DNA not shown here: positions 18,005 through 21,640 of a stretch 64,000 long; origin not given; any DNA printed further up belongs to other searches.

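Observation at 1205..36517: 35-kb Hdr/Flx/NuoEFG/Mrp-Mbh supercluster: candidate novel bifurcating, ion-translocating hydrogenase complex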

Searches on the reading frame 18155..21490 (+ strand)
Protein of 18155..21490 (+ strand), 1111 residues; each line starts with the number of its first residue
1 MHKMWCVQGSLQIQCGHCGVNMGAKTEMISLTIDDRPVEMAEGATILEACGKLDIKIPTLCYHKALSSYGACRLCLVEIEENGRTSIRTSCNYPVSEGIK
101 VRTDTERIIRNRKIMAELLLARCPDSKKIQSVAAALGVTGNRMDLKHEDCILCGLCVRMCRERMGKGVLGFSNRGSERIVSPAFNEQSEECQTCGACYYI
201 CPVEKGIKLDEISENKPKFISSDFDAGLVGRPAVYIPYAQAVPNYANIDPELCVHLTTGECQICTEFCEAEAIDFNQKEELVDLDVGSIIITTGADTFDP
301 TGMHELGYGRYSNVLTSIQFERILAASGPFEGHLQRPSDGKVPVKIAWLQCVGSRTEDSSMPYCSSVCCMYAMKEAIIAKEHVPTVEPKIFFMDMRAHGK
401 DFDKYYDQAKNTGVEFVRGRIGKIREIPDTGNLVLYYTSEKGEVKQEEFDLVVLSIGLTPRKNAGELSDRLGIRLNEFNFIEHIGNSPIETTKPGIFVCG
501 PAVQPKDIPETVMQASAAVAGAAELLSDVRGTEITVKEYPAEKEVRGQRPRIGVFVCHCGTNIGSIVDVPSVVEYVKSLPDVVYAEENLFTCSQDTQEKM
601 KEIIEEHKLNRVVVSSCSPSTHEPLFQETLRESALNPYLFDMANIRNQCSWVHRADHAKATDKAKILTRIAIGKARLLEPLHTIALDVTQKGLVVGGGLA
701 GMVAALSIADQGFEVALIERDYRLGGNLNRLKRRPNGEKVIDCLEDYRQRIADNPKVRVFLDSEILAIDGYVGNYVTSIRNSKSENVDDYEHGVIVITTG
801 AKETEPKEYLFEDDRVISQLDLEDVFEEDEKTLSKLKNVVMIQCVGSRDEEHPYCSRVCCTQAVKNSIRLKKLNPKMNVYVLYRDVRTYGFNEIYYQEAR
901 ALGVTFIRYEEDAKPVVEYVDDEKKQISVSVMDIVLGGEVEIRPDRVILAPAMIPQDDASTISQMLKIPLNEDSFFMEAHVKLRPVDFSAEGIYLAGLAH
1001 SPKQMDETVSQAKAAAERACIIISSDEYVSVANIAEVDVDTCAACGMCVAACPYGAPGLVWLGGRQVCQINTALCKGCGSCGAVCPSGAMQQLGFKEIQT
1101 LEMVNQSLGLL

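Call 4: search_protein_families(library=pfam, proteins=[window:18155-21490:+], max_evalue=0.001)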
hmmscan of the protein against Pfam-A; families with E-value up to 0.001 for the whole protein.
window:18155-21490:+ (1111 aa): 18 families
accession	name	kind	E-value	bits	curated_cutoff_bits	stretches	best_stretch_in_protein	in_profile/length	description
PF13510.11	Fer2_4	-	2.9e-19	69.4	22.8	1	27-105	2-81/82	2Fe-2S iron-sulfur cluster binding domain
PF07992.20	Pyr_redox_2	-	1.7e-17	64.2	26.1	2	693-806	4-114/291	Pyridine nucleotide-disulphide oxidoreductase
PF14697.11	Fer4_21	-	4.6e-12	46.3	35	2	1035-1089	1-56/59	4Fe-4S dicluster domain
PF12838.12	Fer4_7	-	8.9e-11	42.5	27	2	1041-1089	1-52/52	4Fe-4S dicluster domain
PF00037.32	Fer4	-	2.4e-10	40.2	21.1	2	1036-1056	2-22/24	4Fe-4S binding domain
PF13237.11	Fer4_10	-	7.2e-09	35.9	25.5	1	146-202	5-53/53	4Fe-4S dicluster domain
PF13450.12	NAD_binding_8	-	1e-08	35.8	21.9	1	694-759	1-63/68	NAD(P)-binding Rossmann-like domain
PF12831.13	FAD_oxidored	-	2.4e-07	30.8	27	1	693-728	3-38/416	FAD dependent oxidoreductase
PF13484.11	Fer4_16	-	3.4e-07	31.4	30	0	1075-1098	2-24/66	4Fe-4S double cluster binding domain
PF00890.30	FAD_binding_2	-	5e-07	29.7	20.4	1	693-728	3-38/414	FAD binding domain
PF13187.11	Fer4_9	-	9.9e-06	25.9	27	1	1042-1090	2-52/52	4Fe-4S dicluster domain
PF01266.30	DAO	-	1.3e-05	25.3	27.9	1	693-726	3-37/353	FAD dependent oxidoreductase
PF12837.12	Fer4_6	-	4.7e-05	23.6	25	1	1034-1057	1-24/24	4Fe-4S binding domain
PF13183.11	Fer4_8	-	0.00022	22.1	27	1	148-203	3-66/68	4Fe-4S dicluster domain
PF01134.28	GIDA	-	0.00025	20.7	22.1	1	693-720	3-30/391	Glucose inhibited division protein A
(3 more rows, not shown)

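Call 10: find_homologous_proteins(query=window:18218-21490:+)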
Query window:18218-21490:+ (1090 aa): 7761 proteins with E <= 0.001 among 8000 candidates; the best 120 are listed.
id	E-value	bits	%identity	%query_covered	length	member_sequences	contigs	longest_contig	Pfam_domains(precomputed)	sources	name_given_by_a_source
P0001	0.0e+0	2439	97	100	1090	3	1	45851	PF14697.12,PF01266.31,PF13510.12,PF13450.13,PF00890.31,PF07992.21,PF00037.33,PF12838.13,PF13237.12,PF13187.12,PF12831.14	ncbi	-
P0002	0.0e+0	2136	84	100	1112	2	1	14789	PF14697.12,PF13450.13,PF07992.21,PF12837.13,PF13484.12,PF12838.13,PF12831.14,PF01266.31,PF13510.12,PF01593.31,PF00890.31,PF00037.33,PF13237.12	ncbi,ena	-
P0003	0.0e+0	2042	80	100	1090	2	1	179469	PF14697.12,PF13450.13,PF07992.21,PF12837.13,PF13484.12,PF12838.13,PF12831.14,PF01266.31,PF13510.12,PF01593.31,PF00890.31,PF00037.33,PF13237.12,PF13187.12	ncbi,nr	ncbi:MAG: FAD-dependent oxidoreductase [Candidatus Krumholzibacteriota bacterium]|nr:FAD-dependent o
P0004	0.0e+0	1948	76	100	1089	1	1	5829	PF14697.12,PF13450.13,PF07992.21,PF12837.13,PF13484.12,PF12838.13,PF12831.14,PF01266.31,PF13510.12,PF01593.31,PF12797.13,PF00890.31,PF00037.33,PF25160.2,PF13237.12,PF13187.12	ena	-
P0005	0.0e+0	1947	76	100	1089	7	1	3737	PF14697.12,PF13450.13,PF07992.21,PF12837.13,PF13484.12,PF12838.13,PF12831.14,PF01266.31,PF13510.12,PF01593.31,PF12797.13,PF00890.31,PF00037.33,PF25160.2,PF13237.12,PF13187.12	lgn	-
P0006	0.0e+0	1924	75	100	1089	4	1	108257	PF14697.12,PF13450.13,PF07992.21,PF12837.13,PF13484.12,PF12838.13,PF01134.29,PF12831.14,PF01266.31,PF13510.12,PF01593.31,PF00890.31,PF00037.33,PF13237.12,PF13187.12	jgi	-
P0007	0.0e+0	1914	74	100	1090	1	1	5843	PF14697.12,PF13450.13,PF07992.21,PF12837.13,PF13484.12,PF12838.13,PF13459.12,PF01134.29,PF12831.14,PF01266.31,PF13510.12,PF00890.31,PF00037.33,PF13738.13,PF25160.2,PF13237.12,PF13187.12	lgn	-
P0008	0.0e+0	1903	74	100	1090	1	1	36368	PF14697.12,PF17179.10,PF13450.13,PF07992.21,PF12837.13,PF13484.12,PF12838.13,PF12831.14,PF01266.31,PF13510.12,PF00890.31,PF00037.33,PF25160.2,PF13237.12,PF13187.12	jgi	-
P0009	0.0e+0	1893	74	100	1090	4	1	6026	PF14697.12,PF13450.13,PF07992.21,PF12837.13,PF12838.13,PF12831.14,PF01266.31,PF13510.12,PF01593.31,PF00890.31,PF00037.33,PF13738.13,PF13237.12,PF13187.12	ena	-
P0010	0.0e+0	1892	73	100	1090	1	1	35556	PF14697.12,PF13450.13,PF07992.21,PF12837.13,PF13484.12,PF12838.13,PF01134.29,PF12831.14,PF01266.31,PF13510.12,PF12797.13,PF00890.31,PF00037.33,PF25160.2,PF13237.12,PF13187.12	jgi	jgi:heterodisulfide reductase subunit A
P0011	0.0e+0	1883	74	100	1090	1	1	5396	PF14697.12,PF13450.13,PF07992.21,PF12837.13,PF13484.12,PF12838.13,PF12831.14,PF01266.31,PF13510.12,PF12797.13,PF00890.31,PF00037.33,PF25160.2,PF13237.12,PF13187.12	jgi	jgi:heterodisulfide reductase subunit A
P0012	0.0e+0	1877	73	100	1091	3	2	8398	PF14697.12,PF13450.13,PF07992.21,PF12837.13,PF12838.13,PF12831.14,PF01266.31,PF13510.12,PF00890.31,PF00037.33,PF25160.2,PF13237.12,PF13187.12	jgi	jgi:heterodisulfide reductase subunit A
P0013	0.0e+0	1867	74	99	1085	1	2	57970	PF14697.12,PF13450.13,PF07992.21,PF12837.13,PF13484.12,PF12838.13,PF12831.14,PF01266.31,PF13510.12,PF12797.13,PF00890.31,PF00037.33,PF13237.12,PF13187.12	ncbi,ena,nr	ncbi:FAD-dependent oxidoreductase [bacterium]|nr:FAD-dependent oxidoreductase [bacterium]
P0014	0.0e+0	1856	73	99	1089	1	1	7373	PF14697.12,PF13450.13,PF07992.21,PF12837.13,PF12798.13,PF13484.12,PF12838.13,PF01134.29,PF12831.14,PF01266.31,PF13510.12,PF01593.31,PF12797.13,PF00890.31,PF00037.33,PF25160.2,PF13237.12,PF13187.12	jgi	jgi:heterodisulfide reductase subunit A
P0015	0.0e+0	1855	73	99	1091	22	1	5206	PF14697.12,PF13450.13,PF07992.21,PF12837.13,PF13484.12,PF12838.13,PF12831.14,PF01266.31,PF13510.12,PF01593.31,PF12797.13,PF00890.31,PF00037.33,PF13237.12,PF13187.12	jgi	-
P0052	0.0e+0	1434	70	78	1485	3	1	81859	PF14697.12,PF13241.13,PF13450.13,PF07992.21,PF12837.13,PF00070.34,PF03486.21,PF13484.12,PF01266.31,PF14691.12,PF00890.31,PF13738.13,PF13237.12,PF02737.25,PF12838.13,PF13454.13,PF01134.29,PF01494.26,PF12831.14,PF01946.24,PF01593.31,PF12797.13,PF00037.33,PF01262.28,PF13187.12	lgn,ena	-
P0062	0.0e+0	1400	69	78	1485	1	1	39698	PF14697.12,PF13241.13,PF13450.13,PF07992.21,PF12837.13,PF00070.34,PF03486.21,PF13484.12,PF21799.3,PF01266.31,PF14691.12,PF00890.31,PF13738.13,PF25160.2,PF13237.12,PF02737.25,PF12838.13,PF13454.13,PF01134.29,PF01494.26,PF12831.14,PF01946.24,PF01593.31,PF12797.13,PF00037.33,PF01262.28,PF13187.12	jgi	-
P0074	0.0e+0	1370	67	78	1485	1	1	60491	PF14697.12,PF13241.13,PF13450.13,PF07992.21,PF12837.13,PF00070.34,PF03486.21,PF13484.12,PF13534.12,PF21799.3,PF01266.31,PF14691.12,PF00890.31,PF13738.13,PF25160.2,PF13237.12,PF02737.25,PF17179.10,PF12838.13,PF13454.13,PF01134.29,PF01494.26,PF12831.14,PF01946.24,PF01593.31,PF12797.13,PF00037.33,PF028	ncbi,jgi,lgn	-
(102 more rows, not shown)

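Call 11: find_encoding_contigs(protein=P0003, flank=10000, max_places=3)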
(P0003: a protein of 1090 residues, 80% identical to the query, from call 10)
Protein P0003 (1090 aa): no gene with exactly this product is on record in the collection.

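Call 12: find_encoding_contigs(protein=P0001, flank=10000, max_places=3)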
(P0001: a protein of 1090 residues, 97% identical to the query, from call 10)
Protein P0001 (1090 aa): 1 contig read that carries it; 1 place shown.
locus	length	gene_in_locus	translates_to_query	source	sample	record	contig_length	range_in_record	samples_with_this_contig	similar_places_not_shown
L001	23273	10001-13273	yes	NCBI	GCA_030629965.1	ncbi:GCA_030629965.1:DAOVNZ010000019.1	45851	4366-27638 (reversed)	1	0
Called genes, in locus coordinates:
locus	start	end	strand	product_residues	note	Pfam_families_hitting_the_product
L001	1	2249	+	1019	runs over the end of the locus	PF07992:Pyr_redox_2 (weak), PF12831:FAD_oxidored (weak), PF07992:Pyr_redox_2, PF00890:FAD_binding_2, PF01266:DAO (weak), PF07992:Pyr_redox_2, PF12831:FAD_oxidored, PF13450:NAD_binding_8, +11 more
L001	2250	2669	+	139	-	PF02662:FlpD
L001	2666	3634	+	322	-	PF13187:Fer4_9 (faint), PF13183:Fer4_8 (faint), PF12797:Fer4_2 (faint), PF13237:Fer4_10 (faint), PF13484:Fer4_16 (faint)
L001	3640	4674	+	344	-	PF12797:Fer4_2 (faint), PF12838:Fer4_7 (faint), PF13183:Fer4_8 (faint), PF14697:Fer4_21 (faint), PF17179:Fer4_22, PF00037:Fer4 (weak), PF12837:Fer4_6 (weak)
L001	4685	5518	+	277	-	PF00175:NAD_binding_1, PF10418:DHODB_Fe-S_bind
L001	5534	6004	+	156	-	PF13183:Fer4_8, PF13237:Fer4_10 (faint), PF13187:Fer4_9, PF13534:Fer4_17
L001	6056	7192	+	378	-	PF12838:Fer4_7 (weak), PF13237:Fer4_10 (weak), PF14697:Fer4_21 (weak), PF04422:FrhB_FdhB_N, PF04432:FrhB_FdhB_C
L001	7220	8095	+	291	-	PF00890:FAD_binding_2 (weak), PF01266:DAO (weak), PF12831:FAD_oxidored (weak), PF13450:NAD_binding_8 (weak), PF00037:Fer4 (weak), PF12797:Fer4_2 (weak), PF12837:Fer4_6 (weak), PF01257:2Fe-2S_thioredx, +2 more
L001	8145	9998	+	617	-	PF01257:2Fe-2S_thioredx (weak), PF01512:Complex1_51K, PF10589:NADH_4Fe-4S, PF00037:Fer4 (weak), PF12838:Fer4_7, PF13237:Fer4_10 (weak), PF14697:Fer4_21, PF00037:Fer4 (weak), +2 more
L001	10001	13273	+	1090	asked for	PF13510:Fer2_4, PF12838:Fer4_7 (weak), PF07992:Pyr_redox_2, PF00890:FAD_binding_2, PF07992:Pyr_redox_2, PF12831:FAD_oxidored, PF13450:NAD_binding_8, PF14697:Fer4_21, +6 more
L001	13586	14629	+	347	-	PF13187:Fer4_9 (faint), PF17179:Fer4_22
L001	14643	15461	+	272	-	PF00175:NAD_binding_1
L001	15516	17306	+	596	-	PF00384:Molybdopterin, PF01568:Molydop_binding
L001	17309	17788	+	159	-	PF12797:Fer4_2 (faint), PF13187:Fer4_9 (weak), PF13247:Fer4_11, PF12838:Fer4_7 (weak), PF13187:Fer4_9 (weak), PF25160:LdpA_Fe-S-bd (weak), PF00037:Fer4 (weak), PF12837:Fer4_6 (weak), +5 more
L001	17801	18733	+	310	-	PF00146:NADHdh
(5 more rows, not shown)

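Call 14: find_related_loci(query=A1, collection=genome_contigs, flank=10000)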
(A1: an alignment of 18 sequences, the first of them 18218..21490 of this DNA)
Query A1 (1090 aa) in genome_contigs; peptide patterns used: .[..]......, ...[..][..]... (x = any residue, [..] = any of these).
600 stretches matched a pattern (row limit reached: there are more); 591 encode a relative of the query (tblastn E <= 1e-3); the best 80 are kept; 80 distinct loci.
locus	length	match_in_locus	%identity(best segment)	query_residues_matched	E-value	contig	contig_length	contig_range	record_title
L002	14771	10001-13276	73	1-1089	0e+0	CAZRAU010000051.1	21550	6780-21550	MAG TPA_asm: uncultured bacterium isolate SRP185410_co2_431 genome assembly, contig: NODE_2837_length_21550_cov_5.830426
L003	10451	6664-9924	67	7-1087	0e+0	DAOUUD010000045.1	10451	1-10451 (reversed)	MAG TPA_asm: Candidatus Cloacimonadota bacterium isolate CSMAG_814 CSMAG_814_k141_281611_length_10451_cov_9.6098, whole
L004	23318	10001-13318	55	7-1083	0e+0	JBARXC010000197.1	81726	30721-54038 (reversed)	MAG: bacterium isolate MFD12922_ilm_asm_bin33 k127_156962, whole genome shotgun sequence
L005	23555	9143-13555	66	240-1087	0e+0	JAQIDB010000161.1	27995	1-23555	MAG: Candidatus Delongbacteria bacterium isolate GH31 k119_474074, whole genome shotgun sequence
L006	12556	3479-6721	51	4-1087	0e+0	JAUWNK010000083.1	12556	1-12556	MAG: Desulfobacteraceae bacterium isolate CSMAG_2422 CSMAG_2422_k141_330951_length_12556_cov_22.9610, whole genome shotg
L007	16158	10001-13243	51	4-1087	0e+0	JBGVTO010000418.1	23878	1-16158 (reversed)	MAG: Phycisphaerae bacterium isolate S_218_B3 k127_486942, whole genome shotgun sequence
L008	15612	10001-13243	51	4-1087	0e+0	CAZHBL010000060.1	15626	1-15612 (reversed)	MAG TPA_asm: uncultured Pirellulales bacterium isolate SRP185410_co2_165 genome assembly, contig: NODE_4647_length_15626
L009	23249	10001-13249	50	3-1087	0e+0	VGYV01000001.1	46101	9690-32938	MAG: Planctomycetota bacterium isolate M_DeepCast_400m_m2_195 M_DeepCast_400m_m2_195_Ga0194112_10000808, whole genome sh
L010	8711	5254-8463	51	8-1087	0e+0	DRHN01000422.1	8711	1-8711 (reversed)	MAG TPA_asm: Spirochaetes bacterium isolate HyVt-370 HyVt-370_k145_797391, whole genome shotgun sequence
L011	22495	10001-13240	51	7-1087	0e+0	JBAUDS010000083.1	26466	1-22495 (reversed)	MAG: Thermoanaerobaculia bacterium isolate MFD13100_ilm_asm_bin9 k127_3059, whole genome shotgun sequence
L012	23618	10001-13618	50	7-1089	0e+0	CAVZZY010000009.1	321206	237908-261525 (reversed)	MAG: uncultured Acidobacteriaceae bacterium isolate MFD05580.bin.1.81 genome assembly, contig: contig_34154, whole genom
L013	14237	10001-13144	51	7-1078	0e+0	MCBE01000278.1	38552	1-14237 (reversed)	Candidatus Altiarchaeales archaeon WOR_SM1_SCG NODE_7_length_38552_cov_3689.17_ID_47, whole genome shotgun sequence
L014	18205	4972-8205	49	7-1087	0e+0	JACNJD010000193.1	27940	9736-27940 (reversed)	MAG: Candidatus Desulfacyla euxinica NIOZ-UU_NODE_1928_length_27940_cov_42.2507, whole genome shotgun sequence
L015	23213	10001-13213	49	5-1078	0e+0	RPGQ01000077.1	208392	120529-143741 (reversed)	MAG: Desulfobacteraceae bacterium Eth-SRB2 Scaffold276_pilon, whole genome shotgun sequence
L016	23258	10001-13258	50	6-1089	0e+0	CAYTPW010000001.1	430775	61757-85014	MAG TPA_asm: uncultured bacterium isolate SRP167671_co4_21 genome assembly, contig: NODE_2_length_430775_cov_14.538522,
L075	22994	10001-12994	46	157-1080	0e+0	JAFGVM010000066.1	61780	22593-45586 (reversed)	MAG: Candidatus Delongbacteria bacterium isolate ZodW_Metabat.17 k87_12456072, whole genome shotgun sequence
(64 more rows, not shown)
